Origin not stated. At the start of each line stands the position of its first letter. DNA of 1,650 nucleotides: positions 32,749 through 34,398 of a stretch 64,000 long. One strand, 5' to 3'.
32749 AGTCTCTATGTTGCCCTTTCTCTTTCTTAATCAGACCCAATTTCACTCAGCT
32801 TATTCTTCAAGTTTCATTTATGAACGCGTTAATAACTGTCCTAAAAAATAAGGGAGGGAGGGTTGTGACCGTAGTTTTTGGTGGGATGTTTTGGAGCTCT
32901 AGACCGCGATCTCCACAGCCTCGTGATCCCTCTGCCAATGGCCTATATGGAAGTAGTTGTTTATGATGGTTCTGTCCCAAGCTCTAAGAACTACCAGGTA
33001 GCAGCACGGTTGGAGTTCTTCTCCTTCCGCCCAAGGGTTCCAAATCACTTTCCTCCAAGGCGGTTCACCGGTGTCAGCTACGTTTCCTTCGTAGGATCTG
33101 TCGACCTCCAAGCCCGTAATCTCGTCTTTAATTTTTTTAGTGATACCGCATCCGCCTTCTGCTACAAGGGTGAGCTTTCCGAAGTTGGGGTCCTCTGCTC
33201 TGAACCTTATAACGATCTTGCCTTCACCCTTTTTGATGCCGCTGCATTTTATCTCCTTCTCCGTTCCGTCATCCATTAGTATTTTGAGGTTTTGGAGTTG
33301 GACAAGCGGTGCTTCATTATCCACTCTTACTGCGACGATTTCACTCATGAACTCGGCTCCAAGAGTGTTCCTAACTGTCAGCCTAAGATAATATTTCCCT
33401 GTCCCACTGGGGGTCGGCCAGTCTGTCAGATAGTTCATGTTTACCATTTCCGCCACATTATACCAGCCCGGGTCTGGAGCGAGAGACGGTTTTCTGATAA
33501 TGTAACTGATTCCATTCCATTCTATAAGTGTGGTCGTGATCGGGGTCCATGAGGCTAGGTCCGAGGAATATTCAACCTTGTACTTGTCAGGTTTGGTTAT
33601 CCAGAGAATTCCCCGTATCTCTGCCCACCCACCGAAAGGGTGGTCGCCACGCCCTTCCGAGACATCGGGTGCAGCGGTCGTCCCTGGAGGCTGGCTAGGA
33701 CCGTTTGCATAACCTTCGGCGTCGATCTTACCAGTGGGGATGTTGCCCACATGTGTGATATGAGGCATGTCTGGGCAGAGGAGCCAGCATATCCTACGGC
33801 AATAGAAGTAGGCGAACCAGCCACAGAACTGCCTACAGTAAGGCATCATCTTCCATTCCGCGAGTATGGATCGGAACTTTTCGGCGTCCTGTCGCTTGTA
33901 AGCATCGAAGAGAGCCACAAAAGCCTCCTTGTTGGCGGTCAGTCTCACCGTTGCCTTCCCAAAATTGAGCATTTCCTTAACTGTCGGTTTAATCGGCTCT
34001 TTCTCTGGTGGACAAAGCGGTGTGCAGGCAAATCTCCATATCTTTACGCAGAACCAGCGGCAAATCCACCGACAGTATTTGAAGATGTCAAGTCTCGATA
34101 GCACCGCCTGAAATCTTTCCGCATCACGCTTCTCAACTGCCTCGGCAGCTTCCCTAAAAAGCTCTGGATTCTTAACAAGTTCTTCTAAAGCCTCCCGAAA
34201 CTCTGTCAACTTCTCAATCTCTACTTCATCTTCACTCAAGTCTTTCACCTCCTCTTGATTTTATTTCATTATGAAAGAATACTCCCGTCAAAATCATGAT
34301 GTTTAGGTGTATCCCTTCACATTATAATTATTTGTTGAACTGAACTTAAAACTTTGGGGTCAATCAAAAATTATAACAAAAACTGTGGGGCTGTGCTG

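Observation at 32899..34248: Orphan protein with two mirrored C-x3-C helical modules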

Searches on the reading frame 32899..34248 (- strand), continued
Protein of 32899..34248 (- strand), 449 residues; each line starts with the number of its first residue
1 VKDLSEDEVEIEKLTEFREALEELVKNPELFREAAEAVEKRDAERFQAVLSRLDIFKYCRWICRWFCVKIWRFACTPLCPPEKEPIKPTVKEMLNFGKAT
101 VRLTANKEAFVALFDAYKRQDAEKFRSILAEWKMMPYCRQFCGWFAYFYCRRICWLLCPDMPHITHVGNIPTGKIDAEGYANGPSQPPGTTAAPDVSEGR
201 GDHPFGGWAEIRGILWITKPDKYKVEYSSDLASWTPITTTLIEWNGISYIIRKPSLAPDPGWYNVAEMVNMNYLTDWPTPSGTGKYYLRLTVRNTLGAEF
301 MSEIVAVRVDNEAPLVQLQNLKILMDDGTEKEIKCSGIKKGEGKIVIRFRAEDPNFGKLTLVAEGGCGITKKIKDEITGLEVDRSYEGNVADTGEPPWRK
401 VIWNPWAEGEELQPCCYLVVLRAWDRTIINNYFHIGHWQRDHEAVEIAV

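Call 53: find_encoding_contigs(protein=P0022, flank=8000, max_places=2)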
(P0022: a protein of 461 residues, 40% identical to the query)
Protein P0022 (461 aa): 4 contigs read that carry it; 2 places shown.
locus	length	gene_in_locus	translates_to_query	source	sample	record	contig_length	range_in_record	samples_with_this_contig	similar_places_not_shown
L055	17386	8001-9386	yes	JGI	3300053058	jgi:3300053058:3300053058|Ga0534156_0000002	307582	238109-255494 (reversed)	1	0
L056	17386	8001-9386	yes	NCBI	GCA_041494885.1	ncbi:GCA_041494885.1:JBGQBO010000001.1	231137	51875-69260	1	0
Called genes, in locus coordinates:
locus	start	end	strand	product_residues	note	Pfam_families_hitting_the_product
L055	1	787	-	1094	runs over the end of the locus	PF13424:TPR_12, PF13424:TPR_12, PF13424:TPR_12, PF13424:TPR_12, PF13424:TPR_12, PF00515:TPR_1, PF13176:TPR_7, PF17874:TPR_MalT, +27 more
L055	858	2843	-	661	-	PF01435:Peptidase_M48 (weak)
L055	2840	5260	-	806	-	PF00656:Peptidase_C14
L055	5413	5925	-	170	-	-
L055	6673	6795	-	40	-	-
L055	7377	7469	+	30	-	-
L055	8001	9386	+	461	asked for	-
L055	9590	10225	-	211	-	-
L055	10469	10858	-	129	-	-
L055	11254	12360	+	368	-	PF00930:DPPIV_N (faint), PF26549:Tricorn_N (weak), PF14583:Pectate_lyase22 (faint), PF26550:Tricorn_2nd (faint), PF26549:Tricorn_N, PF07676:PD40, PF26549:Tricorn_N, PF07676:PD40 (weak)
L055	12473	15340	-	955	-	PF00330:Aconitase, PF00694:Aconitase_C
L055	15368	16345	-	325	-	PF01258:zf-dskA_traR, PF07228:SpoIIE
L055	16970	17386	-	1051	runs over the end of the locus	PF00873:ACR_tran, PF03176:MMPL (weak)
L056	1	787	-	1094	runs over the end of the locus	PF13424:TPR_12, PF13424:TPR_12, PF13424:TPR_12, PF13424:TPR_12, PF13424:TPR_12, PF00515:TPR_1, PF13176:TPR_7, PF17874:TPR_MalT, +27 more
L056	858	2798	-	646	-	PF01435:Peptidase_M48 (weak)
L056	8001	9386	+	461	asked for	-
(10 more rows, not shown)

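Call 54: find_encoding_contigs(protein=P0077, flank=8000, max_places=2)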
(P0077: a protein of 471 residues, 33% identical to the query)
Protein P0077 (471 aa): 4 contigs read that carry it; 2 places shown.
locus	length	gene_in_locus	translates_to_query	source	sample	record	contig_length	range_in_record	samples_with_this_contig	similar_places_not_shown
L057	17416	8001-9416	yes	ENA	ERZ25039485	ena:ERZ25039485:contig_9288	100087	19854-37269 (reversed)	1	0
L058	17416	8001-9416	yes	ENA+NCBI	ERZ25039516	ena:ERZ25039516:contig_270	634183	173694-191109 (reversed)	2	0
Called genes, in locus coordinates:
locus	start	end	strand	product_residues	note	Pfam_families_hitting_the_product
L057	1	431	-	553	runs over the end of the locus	PF00144:Beta-lactamase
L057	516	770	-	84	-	-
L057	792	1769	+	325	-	PF02518:HATPase_c (weak), PF00072:Response_reg, PF00196:GerE (weak)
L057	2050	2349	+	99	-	-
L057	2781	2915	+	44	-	-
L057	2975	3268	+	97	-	-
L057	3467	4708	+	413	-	PF20243:MbnP, PF03150:CCP_MauG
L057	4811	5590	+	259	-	PF03150:CCP_MauG, PF21419:RoxA-like_Cyt-c (weak)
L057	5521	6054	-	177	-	PF01135:PCMT (weak), PF13489:Methyltransf_23, PF13847:Methyltransf_31, PF08241:Methyltransf_11, PF08242:Methyltransf_12, PF13649:Methyltransf_25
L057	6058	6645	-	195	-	PF01872:RibD_C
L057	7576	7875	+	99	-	PF02120:Flg_hook (weak)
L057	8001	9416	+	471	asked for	-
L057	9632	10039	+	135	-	-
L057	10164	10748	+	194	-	-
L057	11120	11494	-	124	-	PF02705:K_trans, PF22776:K_trans_C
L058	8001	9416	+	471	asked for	-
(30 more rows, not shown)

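Call 55: search_protein_families(library=pfam, alignment_id=A1, max_evalue=1)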
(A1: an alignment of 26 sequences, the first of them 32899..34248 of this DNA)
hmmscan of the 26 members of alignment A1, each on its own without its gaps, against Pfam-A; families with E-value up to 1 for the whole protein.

A. member 1, window:32899-34248:- (449 aa): 3 families
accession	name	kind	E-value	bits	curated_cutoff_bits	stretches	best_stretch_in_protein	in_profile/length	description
PF18312.6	ScsC_N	-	0.0035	17.4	25.8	1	24-44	13-33/34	Copper resistance protein ScsC N-terminal domain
PF24669.2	Ddi2_HDD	-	0.05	14.1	32.8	0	26-51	23-44/66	Ddi2 HDD domain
PF23273.1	DUF7076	-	0.078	13.5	27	1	281-315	33-68/119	Domain of unknown function (DUF7076)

B. families by the number of members that match (of 26 scanned): 17 families
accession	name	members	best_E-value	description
PF18312.6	ScsC_N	3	0.0035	Copper resistance protein ScsC N-terminal domain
PF24669.2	Ddi2_HDD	3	0.017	Ddi2 HDD domain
PF08565.17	CDC37_M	2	0.0051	Cdc37 Hsp90 binding domain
PF00754.31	F5_F8_type_C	2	0.0083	F5/8 type C domain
PF19077.6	Big_13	2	0.037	Bacterial Ig-like domain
PF23273.1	DUF7076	2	0.078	Domain of unknown function (DUF7076)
PF20271.3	CATASP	1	0.018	CATRA-Associated Small Protein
PF20888.2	SVN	1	0.019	Scytovirin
PF22633.2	F5_F8_type_C_2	1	0.044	NedA-like, galactose-binding domain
PF23659.1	UFL1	1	0.066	E3 UFM1-protein ligase 1-like domain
PF04151.21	PPC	1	0.22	Bacterial pre-peptidase C-terminal domain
PF20088.4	DUF6480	1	0.26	Family of unknown function (DUF6480)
PF07872.17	DUF1659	1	0.29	Protein of unknown function (DUF1659)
PF16101.10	PRIMA1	1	0.32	Proline-rich membrane anchor 1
PF09608.15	Alph_Pro_TM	1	0.37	Putative transmembrane protein (Alph_Pro_TM)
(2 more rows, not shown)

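Call 57: search_protein_families(library=phrogs, proteins=[window:32899-34248:-, P0022, P0077], max_evalue=0.01)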
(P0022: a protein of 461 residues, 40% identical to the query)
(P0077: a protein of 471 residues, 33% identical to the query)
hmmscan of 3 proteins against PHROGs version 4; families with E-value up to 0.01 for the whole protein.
window:32899-34248:- (449 aa): 0 families

P0022 (461 aa): 0 families

P0077 (471 aa): 0 families

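Call 58: search_protein_families(library=padloc, proteins=[window:32899-34248:-, P0022, P0077], max_evalue=0.01)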
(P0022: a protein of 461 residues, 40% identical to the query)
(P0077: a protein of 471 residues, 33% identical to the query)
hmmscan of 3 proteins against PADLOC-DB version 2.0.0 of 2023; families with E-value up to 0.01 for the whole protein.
window:32899-34248:- (449 aa): 0 families

P0022 (461 aa): 0 families

P0077 (471 aa): 0 families

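Call 87: search_dna_similar(query=window:32899-34248:-, collection=phages, mode=protein, max_evalue=0.001, max_rows=10)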
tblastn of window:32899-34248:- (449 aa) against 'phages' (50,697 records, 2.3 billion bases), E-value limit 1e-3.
No match.

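Call 88: search_dna_similar(query=window:32899-34248:-, collection=plasmids, mode=protein, max_evalue=0.001, max_rows=10)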
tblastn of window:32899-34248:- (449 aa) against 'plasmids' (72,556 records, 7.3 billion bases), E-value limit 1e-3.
No match.

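Call 89: find_related_loci(query=A1, collection=viral_contigs, flank=8000)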
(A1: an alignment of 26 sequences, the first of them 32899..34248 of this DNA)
Query A1 (449 aa) in viral_contigs; peptide patterns used: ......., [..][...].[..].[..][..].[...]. (x = any residue, [..] = any of these).
70 stretches matched a pattern, but none encodes a relative of the query by tblastn (E <= 1e-3).

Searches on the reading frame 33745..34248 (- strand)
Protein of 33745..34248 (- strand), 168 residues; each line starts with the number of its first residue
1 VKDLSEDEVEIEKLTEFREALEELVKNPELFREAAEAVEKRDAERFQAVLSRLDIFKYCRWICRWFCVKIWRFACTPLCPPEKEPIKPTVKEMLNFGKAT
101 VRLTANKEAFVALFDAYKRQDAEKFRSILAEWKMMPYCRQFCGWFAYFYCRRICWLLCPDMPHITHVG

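Call 44: predict_structure(alignment_id=A3)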
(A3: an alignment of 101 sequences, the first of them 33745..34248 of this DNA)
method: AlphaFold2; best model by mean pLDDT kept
length: 168 residues; sequences in the alignment: 101
mean_pLDDT: 91.6   pTM: 0.78
mean pLDDT of the five models: 91.6, 91.0, 88.8, 88.6, 87.2
residues with pLDDT >= 90: 129; 70-90: 29; 50-70: 9; < 50: 1
segments of 3 or more residues with pLDDT < 50: none
pLDDT, mean of each block of 10 residues (from residue 1): 71 90 98 96 97 96 93 89 86 97 97 96 98 96 93 92 65
secondary structure, 60 per line:
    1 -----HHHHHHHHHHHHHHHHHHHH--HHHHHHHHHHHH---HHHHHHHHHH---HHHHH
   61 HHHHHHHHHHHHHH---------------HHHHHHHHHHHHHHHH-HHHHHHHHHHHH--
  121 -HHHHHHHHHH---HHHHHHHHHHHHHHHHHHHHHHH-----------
elements in order: H6-25 H28-39 H43-52 H56-74 H90-105 H107-118 H122-131 H135-157

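Call 49: fold_search(model_id=the predicted structure, library=pdb)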
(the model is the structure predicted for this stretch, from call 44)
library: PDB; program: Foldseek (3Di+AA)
matches with E <= 10: 73; with E <= 0.001: 0
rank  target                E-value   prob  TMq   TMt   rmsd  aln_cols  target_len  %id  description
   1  9dwa_A                1.4e-01  0.47  0.17  0.22  15.0       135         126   20  Crystal structure of FABLE, MPD condition (released 2025-08-20)
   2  6x8n_A                3.0e-01  0.33  0.17  0.22  15.0       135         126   18  Crystal Structure of H49A ABLE mutant (released 2020-08-26)
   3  9taq_A                3.9e-01  0.28  0.17  0.22  14.9       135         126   18  De novo photoenzyme variant ABLE-E116C-TXT H49A-L42T (photoABLE1 precursor) in complex with substrate (released 2026-03-25)
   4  9taq_C                4.5e-01  0.23  0.17  0.22  14.9       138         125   16  De novo photoenzyme variant ABLE-E116C-TXT H49A-L42T (photoABLE1 precursor) in complex with substrate (released 2026-03-25)
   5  9tav_A                5.0e-01  0.25  0.17  0.23  14.7       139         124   16  De novo photoenzyme photoABLE2 in complex with substrate (released 2026-03-25)
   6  9tau                  5.2e-01  0.25  0.17  0.23  14.7       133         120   16  De novo photoenzyme variant ABLE-E116C-TXT V111H-L53A (photoABLE2 precursor) in complex with substrate (released 2026-03-25)
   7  9n0i_A                6.4e-01  0.21  0.17  0.22  15.5       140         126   16  Crystal structure of KABLE double mutant (Lys14Pro, Leu20Trp) (released 2025-08-20)
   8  9tav_B                8.2e-01  0.20  0.17  0.23  15.2       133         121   16  De novo photoenzyme photoABLE2 in complex with substrate (released 2026-03-25)
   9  3k1i_B                8.6e-01  0.14  0.15  0.24  13.8       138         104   15  Crystal strcture of FliS-HP1076 complex in H. pylori (released 2010-06-30)
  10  8tn1_A                1.2e+00  0.11  0.17  0.19  15.7       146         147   12  De novo designed protein binds poly ADP ribose polymerase inhibitors (PARPi) - apo (released 2024-04-24)
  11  4yuu_q1               1.3e+00  0.16  0.16  0.25  12.7       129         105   16  Crystal structure of oxygen-evolving photosystem II from a red alga (released 2016-01-20)
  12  3zsu                  1.4e+00  0.11  0.16  0.23  13.2       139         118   13  Structure of the CyanoQ protein from Thermosynechococcus elongatus (released 2012-06-13)
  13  4yuu_Q2               1.6e+00  0.15  0.16  0.23  12.7       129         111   16  Crystal structure of oxygen-evolving photosystem II from a red alga (released 2016-01-20)
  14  9i4t_Q                1.7e+00  0.12  0.16  0.18  12.8       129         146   12  Photosystem II from Arabidopsis thaliana (released 2026-03-25)
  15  9min_I                1.7e+00  0.09  0.16  0.21  14.9       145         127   11  Structure of a designed minibinder to NYESO1-A*02:01 (released 2025-08-06)
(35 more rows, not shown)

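Call 50: search_protein_representatives(alignment_id=A4)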
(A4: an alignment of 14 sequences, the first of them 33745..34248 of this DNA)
Query: 14 sequences, 165 profile positions. Proteins with E-value up to 0.001 (for the whole library): 279; up to 1e-10: 201; up to 1e-30: 98. The best 150 are listed.
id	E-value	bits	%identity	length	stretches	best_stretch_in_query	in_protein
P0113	7.6e-80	282.9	-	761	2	7-156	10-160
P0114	1.0e-78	279.3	-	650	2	8-157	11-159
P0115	3.0e-78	277.7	-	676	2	8-161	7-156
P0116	5.4e-77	273.7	-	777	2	6-157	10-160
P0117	2.1e-75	268.5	-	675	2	9-160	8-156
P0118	2.4e-75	268.3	-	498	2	9-160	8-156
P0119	4.7e-75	267.4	-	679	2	3-157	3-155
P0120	7.9e-75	266.6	-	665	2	4-160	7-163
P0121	1.4e-73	262.5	-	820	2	3-157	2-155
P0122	6.1e-73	260.5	-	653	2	3-159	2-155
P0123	1.1e-72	259.7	-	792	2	6-157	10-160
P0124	3.1e-72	258.2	-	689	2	6-165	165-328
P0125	2.6e-71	255.2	-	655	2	4-156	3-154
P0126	1.6e-70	252.6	-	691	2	10-160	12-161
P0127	2.2e-70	252.1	-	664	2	9-165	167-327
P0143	7.5e-63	227.7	-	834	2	3-158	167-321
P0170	2.0e-48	180.8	-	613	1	1-161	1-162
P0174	1.9e-46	174.3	-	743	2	4-160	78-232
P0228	2.0e-24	102.7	-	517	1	8-155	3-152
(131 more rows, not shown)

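Call 52: find_encoding_contigs(protein=P0113, flank=8000, max_places=3)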
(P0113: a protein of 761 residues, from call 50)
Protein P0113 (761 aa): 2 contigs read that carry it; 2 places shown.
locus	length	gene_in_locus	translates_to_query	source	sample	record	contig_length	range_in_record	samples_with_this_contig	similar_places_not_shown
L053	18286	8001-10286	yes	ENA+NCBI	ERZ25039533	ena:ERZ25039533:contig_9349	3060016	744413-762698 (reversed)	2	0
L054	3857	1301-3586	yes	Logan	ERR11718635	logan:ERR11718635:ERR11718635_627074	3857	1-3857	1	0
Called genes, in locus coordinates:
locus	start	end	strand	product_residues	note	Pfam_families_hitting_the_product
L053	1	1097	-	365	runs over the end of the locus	PF05048:NosD, PF13229:Beta_helix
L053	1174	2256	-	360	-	PF01636:APH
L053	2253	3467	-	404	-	PF02771:Acyl-CoA_dh_N, PF02770:Acyl-CoA_dh_M, PF00441:Acyl-CoA_dh_1, PF08028:Acyl-CoA_dh_2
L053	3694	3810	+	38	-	-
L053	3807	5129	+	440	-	PF13489:Methyltransf_23 (weak)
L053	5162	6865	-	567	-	PF13091:PLDc_2 (weak)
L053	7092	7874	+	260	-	PF03704:BTAD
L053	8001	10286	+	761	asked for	-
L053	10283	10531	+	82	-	-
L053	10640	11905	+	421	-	PF01548:DEDD_Tnp_IS110, PF02371:Transposase_20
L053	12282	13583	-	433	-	PF21836:DUF6895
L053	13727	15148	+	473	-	PF01266:DAO (faint), PF03486:HI0933_like (faint), PF07992:Pyr_redox_2, PF12831:FAD_oxidored (weak), PF13738:Pyr_redox_3, PF13450:NAD_binding_8 (faint), PF00070:Pyr_redox, PF02852:Pyr_redox_dim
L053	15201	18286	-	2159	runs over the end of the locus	PF00109:ketoacyl-synt, PF02801:Ketoacyl-synt_C, PF00698:Acyl_transf_1, PF08659:KR, PF00106:adh_short, PF13561:adh_short_C2, PF21089:PKS_DH_N, PF14765:PS-DH, +2 more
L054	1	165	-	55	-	?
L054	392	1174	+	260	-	PF03704:BTAD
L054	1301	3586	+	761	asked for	-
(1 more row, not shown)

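Call 56: search_protein_families(library=pfam, proteins=[P0113, P0121, P0143, P0170, P0228, P0174, P0116], max_evalue=0.1)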
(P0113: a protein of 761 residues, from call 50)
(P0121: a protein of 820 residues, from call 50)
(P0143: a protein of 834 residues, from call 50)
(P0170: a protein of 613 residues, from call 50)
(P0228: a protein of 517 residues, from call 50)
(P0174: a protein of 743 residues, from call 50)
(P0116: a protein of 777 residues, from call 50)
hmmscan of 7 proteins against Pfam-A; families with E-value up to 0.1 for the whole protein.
P0113 (761 aa): 1 family
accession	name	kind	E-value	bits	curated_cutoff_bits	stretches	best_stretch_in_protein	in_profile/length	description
PF05235.19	CHAD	-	0.0088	16.5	25.6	1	14-137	56-186/228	CHAD domain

P0121 (820 aa): 0 families

P0143 (834 aa): 0 families

P0170 (613 aa): 1 family
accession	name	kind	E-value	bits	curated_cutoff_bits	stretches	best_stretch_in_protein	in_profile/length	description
PF24669.2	Ddi2_HDD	-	0.0026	18.3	32.8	0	13-49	12-45/66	Ddi2 HDD domain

P0228 (517 aa): 1 family
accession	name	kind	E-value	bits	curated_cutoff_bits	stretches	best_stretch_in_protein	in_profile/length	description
PF16488.10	ArgoL2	-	0.024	15.3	33.3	0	420-438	14-35/47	Argonaute linker 2 domain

P0174 (743 aa): 1 family
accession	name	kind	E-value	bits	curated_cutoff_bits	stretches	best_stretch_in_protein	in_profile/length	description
PF24669.2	Ddi2_HDD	-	0.0047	17.4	32.8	0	171-205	16-50/66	Ddi2 HDD domain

P0116 (777 aa): 1 family
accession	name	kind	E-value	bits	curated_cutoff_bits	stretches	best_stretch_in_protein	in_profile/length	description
PF08884.16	Flagellin_D3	-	0.016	16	24.2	1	334-371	32-70/91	Flagellin D3 domain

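Call 57: search_protein_families(library=phrogs, proteins=[P0113, P0170], max_evalue=0.01)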
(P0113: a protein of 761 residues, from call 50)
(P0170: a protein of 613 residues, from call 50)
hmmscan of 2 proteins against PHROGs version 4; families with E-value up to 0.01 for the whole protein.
P0113 (761 aa): 0 families

P0170 (613 aa): 0 families

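Call 58: search_protein_families(library=padloc, proteins=[P0113, P0170], max_evalue=0.01)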
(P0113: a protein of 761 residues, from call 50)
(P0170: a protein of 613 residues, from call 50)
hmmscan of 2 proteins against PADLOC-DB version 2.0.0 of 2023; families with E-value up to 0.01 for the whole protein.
P0113 (761 aa): 0 families

P0170 (613 aa): 0 families

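Call 69: search_solved_structures(query=A4, max_evalue=10)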
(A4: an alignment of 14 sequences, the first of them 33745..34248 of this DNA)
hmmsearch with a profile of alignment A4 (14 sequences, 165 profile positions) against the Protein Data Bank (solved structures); distinct sequences matched with E-value up to 10: 16.
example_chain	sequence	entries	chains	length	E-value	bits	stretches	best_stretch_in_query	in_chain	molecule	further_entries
7rmx_A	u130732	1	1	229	0.067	16.4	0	100-141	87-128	Tunable symmetric protein, D_3_212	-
29sb_A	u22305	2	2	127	0.25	14.5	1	9-49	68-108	KABLE2.5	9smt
9tau_A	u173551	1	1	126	0.4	13.8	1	11-51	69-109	De novo photoenzyme variant ABLE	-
6w6x_A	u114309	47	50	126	0.44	13.7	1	11-51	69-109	De novo designed ABLE protein | De novo designed ABLE | D-ABLE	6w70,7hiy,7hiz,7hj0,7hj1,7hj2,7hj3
6x8n_A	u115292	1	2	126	0.51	13.5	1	11-51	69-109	De novo designed ABLE protein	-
9taq_A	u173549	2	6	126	0.53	13.5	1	10-53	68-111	De novo photoenzyme variant ABLE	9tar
9tas_A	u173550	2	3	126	0.74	13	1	10-53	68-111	De novo photoenzyme photoABLE1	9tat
6nyk_A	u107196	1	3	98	1.2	12.3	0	4-39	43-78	Design construct XAX_GGDQ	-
9tav_A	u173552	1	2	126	1.2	12.2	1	10-52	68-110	De novo photoenzyme photoABLE2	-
9dm3_A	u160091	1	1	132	1.3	12.2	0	92-130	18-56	naphthalenediimide binding protein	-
9n0k_A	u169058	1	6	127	2.1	11.5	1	10-49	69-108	De novo designed KABLE protein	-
8eoz_B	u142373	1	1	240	2.2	11.4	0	93-130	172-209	C3HR3_4r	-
9n0j_A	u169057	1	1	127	2.5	11.3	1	11-49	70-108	De novo designed KABLE protein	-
9n0i_A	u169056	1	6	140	2.7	11.2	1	10-49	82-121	De novo designed KABLE protein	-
9cte_A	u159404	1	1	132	3.8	10.7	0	105-130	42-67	De novo protein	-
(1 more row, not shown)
